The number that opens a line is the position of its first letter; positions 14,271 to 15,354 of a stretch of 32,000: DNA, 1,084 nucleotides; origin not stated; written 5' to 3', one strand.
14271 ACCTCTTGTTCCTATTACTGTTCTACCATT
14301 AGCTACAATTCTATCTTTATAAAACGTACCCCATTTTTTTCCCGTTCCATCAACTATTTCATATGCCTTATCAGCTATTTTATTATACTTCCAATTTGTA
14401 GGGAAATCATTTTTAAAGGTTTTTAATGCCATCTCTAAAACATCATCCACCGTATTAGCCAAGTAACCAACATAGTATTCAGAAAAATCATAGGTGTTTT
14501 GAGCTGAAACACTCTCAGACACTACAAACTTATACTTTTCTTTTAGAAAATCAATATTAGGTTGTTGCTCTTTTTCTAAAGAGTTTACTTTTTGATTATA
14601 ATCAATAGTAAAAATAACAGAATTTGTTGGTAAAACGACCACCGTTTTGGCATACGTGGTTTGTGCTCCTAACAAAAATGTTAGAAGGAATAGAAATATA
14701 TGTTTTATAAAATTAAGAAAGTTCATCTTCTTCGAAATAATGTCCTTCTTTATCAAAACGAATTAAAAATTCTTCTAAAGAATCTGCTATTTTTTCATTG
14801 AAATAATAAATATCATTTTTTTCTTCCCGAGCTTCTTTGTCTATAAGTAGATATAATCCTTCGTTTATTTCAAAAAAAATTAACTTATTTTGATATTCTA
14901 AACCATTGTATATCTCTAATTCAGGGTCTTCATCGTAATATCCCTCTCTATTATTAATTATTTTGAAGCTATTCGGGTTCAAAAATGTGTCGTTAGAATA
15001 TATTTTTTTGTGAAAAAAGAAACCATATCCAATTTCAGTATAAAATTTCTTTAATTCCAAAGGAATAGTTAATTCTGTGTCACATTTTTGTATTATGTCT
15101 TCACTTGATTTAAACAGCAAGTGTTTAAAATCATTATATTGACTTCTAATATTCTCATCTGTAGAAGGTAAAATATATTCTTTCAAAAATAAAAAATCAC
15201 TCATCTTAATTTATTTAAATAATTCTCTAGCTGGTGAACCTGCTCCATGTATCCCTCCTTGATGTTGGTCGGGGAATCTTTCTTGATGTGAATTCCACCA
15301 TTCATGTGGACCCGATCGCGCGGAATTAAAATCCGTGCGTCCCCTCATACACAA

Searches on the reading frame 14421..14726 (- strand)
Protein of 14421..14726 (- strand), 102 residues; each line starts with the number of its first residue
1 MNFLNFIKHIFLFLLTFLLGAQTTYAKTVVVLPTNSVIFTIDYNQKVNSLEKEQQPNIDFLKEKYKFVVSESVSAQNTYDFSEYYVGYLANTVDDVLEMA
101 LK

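Call 27: find_related_loci(query=A2, collection=genome_contigs, flank=10000)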
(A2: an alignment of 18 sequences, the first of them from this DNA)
Query A2 (92 aa) in genome_contigs; peptide patterns used: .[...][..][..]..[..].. (x = any residue, [..] = any of these).
18 stretches matched a pattern; 3 encode a relative of the query (tblastn E <= 1e-3); 3 distinct loci.
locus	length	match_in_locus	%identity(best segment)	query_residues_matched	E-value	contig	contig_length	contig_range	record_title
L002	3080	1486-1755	57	1-90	1e-22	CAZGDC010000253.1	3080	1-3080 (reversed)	MAG TPA_asm: uncultured Roseivirgaceae bacterium isolate binchicken_co53_41 genome assembly, contig: NODE_25984_length_3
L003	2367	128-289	50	23-76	6e-13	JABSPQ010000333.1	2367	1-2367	MAG: Flavobacteriales bacterium isolate DT_38 DT-Flavobacteriales-1_scaffold_334, whole genome shotgun sequence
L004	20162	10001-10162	54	20-71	3e-12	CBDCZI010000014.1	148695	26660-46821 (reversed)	MAG: Cytophagales bacterium isolate 4462668b-1476-464b-84a4-d900855ac25c genome assembly, contig: contig_14, whole genom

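Call 54: find_homologous_proteins(query=A2, max_evalue=0.001)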
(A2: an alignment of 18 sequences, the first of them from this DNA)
Query A2 (18 sequences) (92 aa, profile of the alignment): 33 proteins with E <= 0.001 among 2773 candidates.
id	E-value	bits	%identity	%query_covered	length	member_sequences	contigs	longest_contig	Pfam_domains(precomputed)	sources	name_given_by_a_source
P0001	1.0e-44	168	69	98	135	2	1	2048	-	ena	-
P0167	6.4e-40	153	63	77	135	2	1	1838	-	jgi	-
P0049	6.8e-40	153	64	99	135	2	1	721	-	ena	-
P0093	7.6e-40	153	60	97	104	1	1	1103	-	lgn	-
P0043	1.4e-39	152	63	97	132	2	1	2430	-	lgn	-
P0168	1.7e-38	148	57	96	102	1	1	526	-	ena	-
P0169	2.3e-38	148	66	90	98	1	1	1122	-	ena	-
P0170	3.1e-37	144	59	99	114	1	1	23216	-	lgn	-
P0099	9.0e-36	140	65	92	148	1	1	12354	-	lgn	-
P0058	3.6e-35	138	64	78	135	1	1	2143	-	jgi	jgi:hypothetical protein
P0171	3.7e-35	138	58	90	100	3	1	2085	-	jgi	-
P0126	3.7e-34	134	65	85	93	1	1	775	-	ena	-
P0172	9.6e-34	133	66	64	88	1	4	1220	-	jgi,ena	-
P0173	3.0e-33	132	54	73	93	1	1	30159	-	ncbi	-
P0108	8.3e-33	130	67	83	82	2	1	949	-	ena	-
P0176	3.9e-30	122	58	83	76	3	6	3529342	-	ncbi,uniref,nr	ncbi:hypothetical protein ACE1MK_12730 [Tenacibaculum maritimum]|uniref:hypothetical protein n=1 Tax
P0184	2.1e-20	90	63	41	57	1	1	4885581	-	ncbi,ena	-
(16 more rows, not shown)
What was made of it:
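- Many leader copies in databases are truncated stubs of 57-148 aa (call 54), so a fraction of the family is decaying. Many leaders are truncated stubs (call 54).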

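Call 55: find_encoding_contigs(protein=P0176, flank=10000, max_places=3)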
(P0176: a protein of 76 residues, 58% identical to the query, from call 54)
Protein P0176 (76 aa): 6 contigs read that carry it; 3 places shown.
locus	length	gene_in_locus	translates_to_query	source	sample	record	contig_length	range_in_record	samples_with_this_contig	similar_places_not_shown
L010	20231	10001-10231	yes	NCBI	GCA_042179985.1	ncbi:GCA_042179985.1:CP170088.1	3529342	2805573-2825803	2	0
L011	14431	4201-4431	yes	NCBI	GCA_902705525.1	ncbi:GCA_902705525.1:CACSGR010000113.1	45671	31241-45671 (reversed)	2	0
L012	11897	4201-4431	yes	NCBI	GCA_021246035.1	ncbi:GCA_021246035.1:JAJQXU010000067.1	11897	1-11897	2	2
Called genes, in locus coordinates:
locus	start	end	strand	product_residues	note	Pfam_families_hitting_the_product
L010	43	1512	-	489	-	PF03553:Na_H_antiporter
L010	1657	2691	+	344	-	PF04307:YdjM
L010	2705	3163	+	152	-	PF13404:HTH_AsnC-type, PF13412:HTH_24, PF01037:AsnC_trans_reg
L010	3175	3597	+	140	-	-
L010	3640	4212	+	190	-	-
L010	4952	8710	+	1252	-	PF00041:fn3 (faint), PF16656:Pur_ac_phosph_N (faint)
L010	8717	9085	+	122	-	-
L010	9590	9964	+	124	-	-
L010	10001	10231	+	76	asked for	-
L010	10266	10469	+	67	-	-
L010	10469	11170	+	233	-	-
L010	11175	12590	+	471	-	PF14021:TNT (weak), PF14436:EndoU_bacteria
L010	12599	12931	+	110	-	-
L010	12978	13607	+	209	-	-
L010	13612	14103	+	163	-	-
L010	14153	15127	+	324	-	-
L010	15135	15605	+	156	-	-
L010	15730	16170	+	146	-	-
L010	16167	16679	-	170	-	PF04493:Endonuclease_5 (weak)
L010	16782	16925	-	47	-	-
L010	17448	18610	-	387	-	PF01527:HTH_Tnp_1, PF13276:HTH_21, PF00665:rve, PF13683:rve_3, PF13333:rve_2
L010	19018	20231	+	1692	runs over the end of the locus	PF00041:fn3 (faint), PF16656:Pur_ac_phosph_N (faint)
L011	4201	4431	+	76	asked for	-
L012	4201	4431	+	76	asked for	-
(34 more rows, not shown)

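Call 56: find_encoding_contigs(protein=P0184, flank=10000, max_places=2)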
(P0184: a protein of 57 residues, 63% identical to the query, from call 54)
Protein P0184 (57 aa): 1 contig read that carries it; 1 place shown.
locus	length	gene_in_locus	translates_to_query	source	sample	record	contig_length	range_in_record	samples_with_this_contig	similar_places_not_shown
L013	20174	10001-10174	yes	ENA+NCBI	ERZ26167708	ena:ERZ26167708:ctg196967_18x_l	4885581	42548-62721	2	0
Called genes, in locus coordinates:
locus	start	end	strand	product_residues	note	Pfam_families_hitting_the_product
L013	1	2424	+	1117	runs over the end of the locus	PF13573:SprB, PF18962:Por_Secre_tail (weak)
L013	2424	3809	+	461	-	PF18981:InlK_D3 (faint), PF00801:PKD (weak), PF18911:PKD_4 (weak), PF00801:PKD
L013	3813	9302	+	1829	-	PF00041:fn3 (faint), PF16656:Pur_ac_phosph_N (weak), PF14412:AHH (weak)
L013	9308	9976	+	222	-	-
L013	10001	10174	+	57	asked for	-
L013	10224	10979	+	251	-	-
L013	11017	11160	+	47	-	-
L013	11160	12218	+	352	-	-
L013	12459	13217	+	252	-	-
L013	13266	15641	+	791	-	-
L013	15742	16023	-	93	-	PF12844:HTH_19 (weak), PF01381:HTH_3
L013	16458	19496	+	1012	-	PF13620:CarboxypepD_reg, PF13715:CarbopepD_reg_2, PF07715:Plug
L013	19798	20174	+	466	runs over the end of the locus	PF14322:SusD-like_3, PF07980:SusD_RagB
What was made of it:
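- L013 has SprB and Por_Secre_tail genes beside the giant toxin and a leader stub (call 56).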

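Call 58: search_protein_families(library=ncbifam, proteins=[L010:4952-8710:+, L013:3813-9302:+, L010:11175-12590:+, L013:13266-15641:+], max_evalue=0.01)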
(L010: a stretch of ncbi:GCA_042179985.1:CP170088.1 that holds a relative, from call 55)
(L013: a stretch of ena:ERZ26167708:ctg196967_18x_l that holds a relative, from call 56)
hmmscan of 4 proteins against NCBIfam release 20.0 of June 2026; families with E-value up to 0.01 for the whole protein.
L010:4952-8710:+ (1252 aa): 4 families
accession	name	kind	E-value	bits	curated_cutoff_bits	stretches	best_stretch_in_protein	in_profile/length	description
TIGR02542.1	T_forsyth_147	domain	2.7e-07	30.6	67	1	70-193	4-135/145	TANFOR domain-containing protein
NF040745.1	accessory_GlmL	equivalog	0.0041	16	475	0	850-913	336-397/459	methylaspartate mutase accessory protein GlmL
NF041035.1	Rad50_Halo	equivalog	0.0061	15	1000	1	524-626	276-381/883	DNA double-strand break repair ATPase Rad50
NF041244.1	IglI_fam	subfamily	0.007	16.3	100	1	518-627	98-208/290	type VI secretion system protein IglI family protein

L013:3813-9302:+ (1829 aa): 0 families

L010:11175-12590:+ (471 aa): 0 families

L013:13266-15641:+ (791 aa): 0 families
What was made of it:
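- On TANFOR polymorphic toxins: The same model does detect the neighbouring giant toxin in T. maritimum, below threshold (call 58).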

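Call 69: predict_structure(alignment_id=A4)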
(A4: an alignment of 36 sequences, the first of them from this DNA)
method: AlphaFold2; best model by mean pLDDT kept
length: 102 residues; sequences in the alignment: 36
mean_pLDDT: 62.1   pTM: 0.24
mean pLDDT of the five models: 62.1, 60.9, 59.3, 57.3, 57.1
residues with pLDDT >= 90: 13; 70-90: 6; 50-70: 76; < 50: 7
segments of 3 or more residues with pLDDT < 50: none
pLDDT, mean of each block of 10 residues (from residue 1): 90 89 58 53 52 59 55 53 53 61 55
secondary structure, 60 per line:
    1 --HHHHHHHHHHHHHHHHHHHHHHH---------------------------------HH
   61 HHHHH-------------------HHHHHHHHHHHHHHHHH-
elements in order: H3-25 H59-65 H85-101

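Call 70: find_encoding_contigs(protein=P0173, flank=10000, max_places=2)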
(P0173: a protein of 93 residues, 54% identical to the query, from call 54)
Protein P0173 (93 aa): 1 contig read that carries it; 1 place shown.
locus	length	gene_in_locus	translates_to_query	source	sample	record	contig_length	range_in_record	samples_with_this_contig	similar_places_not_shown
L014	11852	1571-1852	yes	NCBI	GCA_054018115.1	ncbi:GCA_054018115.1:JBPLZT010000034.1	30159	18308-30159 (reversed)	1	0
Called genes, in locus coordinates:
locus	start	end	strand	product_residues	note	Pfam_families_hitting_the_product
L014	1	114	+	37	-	?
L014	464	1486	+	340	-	PF17761:DUF1016_N, PF06250:YhcG_C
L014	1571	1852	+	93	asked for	-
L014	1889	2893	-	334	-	PF03739:LptF_LptG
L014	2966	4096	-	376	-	PF01702:TGT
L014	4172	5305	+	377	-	PF13506:Glyco_transf_21, PF00535:Glycos_transf_2, PF10111:Glyco_tranf_2_2 (weak), PF13641:Glyco_tranf_2_3, PF13632:Glyco_trans_2_3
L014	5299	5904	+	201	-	PF04542:Sigma70_r2, PF08281:Sigma70_r4_2, PF04545:Sigma70_r4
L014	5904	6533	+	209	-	PF02527:GidB, PF13847:Methyltransf_31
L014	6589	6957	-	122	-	PF07603:Lcl_C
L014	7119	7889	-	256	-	PF13386:DsbD_2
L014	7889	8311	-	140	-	PF05751:FixH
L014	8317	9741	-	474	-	PF12801:Fer4_5, PF12838:Fer4_7 (faint), PF13237:Fer4_10 (faint), PF13484:Fer4_16 (faint), PF13534:Fer4_17 (faint), PF13187:Fer4_9 (weak), PF13746:Fer4_18, PF11614:FixG_C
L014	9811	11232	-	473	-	PF14495:Cytochrom_C550 (faint), PF00034:Cytochrom_C, PF13442:Cytochrome_CBB3, PF14715:FixP_N, PF00034:Cytochrom_C, PF13442:Cytochrome_CBB3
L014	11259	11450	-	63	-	PF05545:FixQ (weak)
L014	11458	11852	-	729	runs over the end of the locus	PF00115:COX1, PF02433:FixO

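Call 71: find_encoding_contigs(protein=P0170, flank=10000, max_places=2)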
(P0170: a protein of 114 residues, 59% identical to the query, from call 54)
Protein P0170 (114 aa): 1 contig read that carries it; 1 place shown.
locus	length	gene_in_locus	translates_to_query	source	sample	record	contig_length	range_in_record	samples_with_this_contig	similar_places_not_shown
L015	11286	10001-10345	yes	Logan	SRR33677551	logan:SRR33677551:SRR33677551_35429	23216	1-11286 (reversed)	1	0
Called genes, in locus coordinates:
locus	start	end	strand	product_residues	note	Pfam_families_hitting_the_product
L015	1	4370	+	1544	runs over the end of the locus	-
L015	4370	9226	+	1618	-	PF00041:fn3 (faint)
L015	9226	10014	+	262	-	PF15575:Imm49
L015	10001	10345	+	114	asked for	-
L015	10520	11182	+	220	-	PF12759:HTH_Tnp_IS1, PF03400:DDE_Tnp_IS1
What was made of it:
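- Leader copies lie directly after a giant fn3 (TANFOR-like in L010) toxin plus its immunity gene in L010, L013 and L015 (calls 55, 56, 58, 71).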

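Call 81: search_protein_families(library=pfam, proteins=[L002:1486-2304:+, L010:14153-15127:+, L010:11175-12590:+, L015:4370-9226:+], max_evalue=0.01)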
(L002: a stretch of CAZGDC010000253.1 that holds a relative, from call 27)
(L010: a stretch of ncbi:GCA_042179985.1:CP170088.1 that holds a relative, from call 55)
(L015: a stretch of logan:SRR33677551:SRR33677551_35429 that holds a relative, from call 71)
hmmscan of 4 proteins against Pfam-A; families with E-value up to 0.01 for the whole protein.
L002:1486-2304:+ (272 aa): 0 families

L010:14153-15127:+ (324 aa): 0 families

L010:11175-12590:+ (471 aa): 2 families
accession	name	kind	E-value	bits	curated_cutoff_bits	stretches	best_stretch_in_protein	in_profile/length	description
PF14436.11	EndoU_bacteria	-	2e-09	38.3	25.3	1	362-469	34-128/129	Bacterial EndoU nuclease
PF14021.12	TNT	-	1.2e-07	32.4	27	1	188-272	15-86/88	Tuberculosis necrotizing toxin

L015:4370-9226:+ (1618 aa): 1 family
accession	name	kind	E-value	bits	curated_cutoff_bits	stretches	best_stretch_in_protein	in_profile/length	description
PF00041.27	fn3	-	6.8e-06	26.6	25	1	311-376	9-71/84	Fibronectin type III domain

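Call 91: find_related_loci(query=A2, collection=viral_contigs, flank=5000)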
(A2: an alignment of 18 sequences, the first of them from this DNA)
Query A2 (92 aa) in viral_contigs; peptide patterns used: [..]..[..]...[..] (x = any residue, [..] = any of these).
20 stretches matched a pattern, but none encodes a relative of the query by tblastn (E <= 1e-3).
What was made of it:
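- Tried and rejected: The viral-contig scan found no relative (call 91).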

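Call 93: find_related_loci(query=A2, collection=metagenome_contigs, flank=8000)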
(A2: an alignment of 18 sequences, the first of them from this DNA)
Query A2 (92 aa) in metagenome_contigs; peptide patterns used: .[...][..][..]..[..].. (x = any residue, [..] = any of these).
41 stretches matched a pattern; 21 encode a relative of the query (tblastn E <= 1e-3); 21 distinct loci.
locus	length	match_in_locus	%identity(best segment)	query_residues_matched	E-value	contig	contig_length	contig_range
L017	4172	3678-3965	64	1-92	2e-35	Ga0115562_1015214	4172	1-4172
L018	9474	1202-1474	63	1-91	2e-34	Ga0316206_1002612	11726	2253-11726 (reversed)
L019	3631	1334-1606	62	1-91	2e-33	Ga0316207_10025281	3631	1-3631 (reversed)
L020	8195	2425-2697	69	1-91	6e-33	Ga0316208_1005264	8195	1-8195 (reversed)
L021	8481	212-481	69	1-90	2e-32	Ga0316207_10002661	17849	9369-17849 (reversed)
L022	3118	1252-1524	58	1-91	2e-29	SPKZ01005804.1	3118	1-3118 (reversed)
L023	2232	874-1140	64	3-92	5e-28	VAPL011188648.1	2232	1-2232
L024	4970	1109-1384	58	1-92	2e-27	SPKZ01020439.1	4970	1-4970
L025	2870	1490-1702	68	20-90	3e-25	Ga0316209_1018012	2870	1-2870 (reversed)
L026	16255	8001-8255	54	7-91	5e-25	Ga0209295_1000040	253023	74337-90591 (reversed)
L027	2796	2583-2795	61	1-71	7e-25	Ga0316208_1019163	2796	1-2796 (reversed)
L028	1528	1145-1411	60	3-91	6e-25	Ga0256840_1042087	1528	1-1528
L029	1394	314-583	59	1-90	7e-24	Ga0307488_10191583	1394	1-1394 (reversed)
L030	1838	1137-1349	63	20-90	4e-23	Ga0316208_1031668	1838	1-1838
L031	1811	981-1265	59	1-90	9e-23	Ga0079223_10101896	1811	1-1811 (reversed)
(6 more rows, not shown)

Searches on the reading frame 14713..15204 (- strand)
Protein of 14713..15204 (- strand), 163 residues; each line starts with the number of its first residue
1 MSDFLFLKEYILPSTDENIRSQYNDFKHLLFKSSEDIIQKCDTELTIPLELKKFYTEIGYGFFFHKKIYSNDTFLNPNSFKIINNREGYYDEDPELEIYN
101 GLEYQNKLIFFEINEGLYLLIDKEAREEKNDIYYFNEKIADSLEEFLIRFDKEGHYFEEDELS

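Call 4: search_protein_families(library=pfam, proteins=[window:14713-15204:-], max_evalue=0.1)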
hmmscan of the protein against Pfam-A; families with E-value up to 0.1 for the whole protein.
window:14713-15204:- (163 aa): 2 families
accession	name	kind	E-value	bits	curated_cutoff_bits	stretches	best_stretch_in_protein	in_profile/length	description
PF14568.11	SUKH_6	-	3.1e-09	37.8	27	1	44-147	12-119/119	SMI1-KNR4 cell-wall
PF09346.15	SMI1_KNR4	-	9.2e-09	36.4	25.4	1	34-148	3-124/125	SMI1 / KNR4 family (SUKH-1)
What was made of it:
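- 14713..15204 (-): SUKH immunity gene, copy 1. Call 4.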

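Call 13: find_encoding_contigs(protein=window:14713-15204:-, flank=10000)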
Protein window:14713-15204:- (163 aa): no gene with exactly this product is on record in the collection.

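Call 17: search_protein_families(library=ncbifam, proteins=[window:14713-15204:-], max_evalue=0.01)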
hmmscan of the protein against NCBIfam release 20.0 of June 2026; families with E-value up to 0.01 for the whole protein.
window:14713-15204:- (163 aa): 0 families

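Call 92: search_protein_families(library=padloc, proteins=[window:14713-15204:-], max_evalue=0.01)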
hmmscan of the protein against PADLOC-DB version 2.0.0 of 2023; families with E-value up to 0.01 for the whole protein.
window:14713-15204:- (163 aa): 0 families
